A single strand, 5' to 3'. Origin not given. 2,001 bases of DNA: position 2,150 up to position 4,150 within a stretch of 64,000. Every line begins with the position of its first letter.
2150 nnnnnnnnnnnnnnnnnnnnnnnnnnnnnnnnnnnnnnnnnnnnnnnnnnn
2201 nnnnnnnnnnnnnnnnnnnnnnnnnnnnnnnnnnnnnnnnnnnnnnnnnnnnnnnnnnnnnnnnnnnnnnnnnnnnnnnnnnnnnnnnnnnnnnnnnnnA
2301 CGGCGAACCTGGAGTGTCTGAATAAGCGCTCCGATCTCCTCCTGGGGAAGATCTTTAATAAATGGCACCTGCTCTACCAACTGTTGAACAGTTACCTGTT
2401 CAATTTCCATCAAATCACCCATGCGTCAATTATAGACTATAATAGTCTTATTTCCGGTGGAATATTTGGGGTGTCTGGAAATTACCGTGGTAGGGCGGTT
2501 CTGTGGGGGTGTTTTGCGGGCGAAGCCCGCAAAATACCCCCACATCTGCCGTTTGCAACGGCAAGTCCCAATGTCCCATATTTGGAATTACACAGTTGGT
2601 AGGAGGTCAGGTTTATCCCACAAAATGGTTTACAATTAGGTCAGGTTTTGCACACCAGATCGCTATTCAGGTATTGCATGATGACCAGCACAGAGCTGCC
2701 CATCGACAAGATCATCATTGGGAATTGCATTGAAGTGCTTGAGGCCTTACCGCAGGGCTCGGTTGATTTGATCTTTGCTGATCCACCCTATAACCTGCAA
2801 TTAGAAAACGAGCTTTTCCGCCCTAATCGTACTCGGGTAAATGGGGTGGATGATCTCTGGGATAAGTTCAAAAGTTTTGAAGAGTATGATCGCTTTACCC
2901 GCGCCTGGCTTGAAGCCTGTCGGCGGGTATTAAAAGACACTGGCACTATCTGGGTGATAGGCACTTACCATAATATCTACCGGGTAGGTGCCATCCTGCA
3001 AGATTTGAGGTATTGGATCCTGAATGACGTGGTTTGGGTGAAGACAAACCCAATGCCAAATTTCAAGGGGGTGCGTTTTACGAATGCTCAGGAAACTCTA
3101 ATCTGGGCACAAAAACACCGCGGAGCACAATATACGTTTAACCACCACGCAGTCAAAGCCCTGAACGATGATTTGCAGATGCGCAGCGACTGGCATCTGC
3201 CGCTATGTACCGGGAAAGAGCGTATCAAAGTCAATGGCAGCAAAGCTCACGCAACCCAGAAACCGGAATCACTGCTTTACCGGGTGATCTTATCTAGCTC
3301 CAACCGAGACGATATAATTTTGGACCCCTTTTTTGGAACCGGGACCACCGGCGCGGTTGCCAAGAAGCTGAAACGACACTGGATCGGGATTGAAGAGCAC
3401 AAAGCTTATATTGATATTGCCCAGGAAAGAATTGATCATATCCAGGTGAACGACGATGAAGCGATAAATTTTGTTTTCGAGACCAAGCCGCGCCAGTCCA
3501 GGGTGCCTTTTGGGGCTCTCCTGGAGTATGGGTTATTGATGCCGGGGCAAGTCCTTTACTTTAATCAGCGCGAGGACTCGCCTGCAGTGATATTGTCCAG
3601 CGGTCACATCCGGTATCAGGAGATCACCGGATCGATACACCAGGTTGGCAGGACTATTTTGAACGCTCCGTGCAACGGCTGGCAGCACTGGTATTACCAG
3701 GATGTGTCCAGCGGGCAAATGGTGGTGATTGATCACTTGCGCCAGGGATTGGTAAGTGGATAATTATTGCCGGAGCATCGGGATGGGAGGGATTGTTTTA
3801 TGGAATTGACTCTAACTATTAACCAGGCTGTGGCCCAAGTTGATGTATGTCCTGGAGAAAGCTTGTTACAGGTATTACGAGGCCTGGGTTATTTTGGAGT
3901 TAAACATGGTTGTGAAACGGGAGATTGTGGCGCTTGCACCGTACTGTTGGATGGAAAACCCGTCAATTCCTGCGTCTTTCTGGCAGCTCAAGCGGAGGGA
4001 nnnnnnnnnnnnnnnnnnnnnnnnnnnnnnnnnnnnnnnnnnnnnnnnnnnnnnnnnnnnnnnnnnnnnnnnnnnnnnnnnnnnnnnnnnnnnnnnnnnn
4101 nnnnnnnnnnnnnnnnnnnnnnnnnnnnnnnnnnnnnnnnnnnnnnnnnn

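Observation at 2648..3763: Full-length CcrM-type orphan adenine methyltransferase leading a molybdenum-hydroxylase operon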

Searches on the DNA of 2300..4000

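Call 37: search_rna_families(source=window, start=2300, end=4000, threshold=evalue, max_evalue=1)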
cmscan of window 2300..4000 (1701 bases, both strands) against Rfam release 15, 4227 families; matches with E-value up to 1: 2.
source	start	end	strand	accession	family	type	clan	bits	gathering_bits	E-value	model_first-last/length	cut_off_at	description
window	2500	2545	-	RF01551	TB8Cs4H2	Gene; snRNA; snoRNA; HACA-box;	-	20.7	50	0.32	1-71/71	no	Trypanosomatid snoRNA TB8Cs4H2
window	3608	3702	-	RF02166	PVT1_3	Gene; lncRNA;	-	15.3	45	0.42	1-95/95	no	Pvt1 oncogene conserved region 3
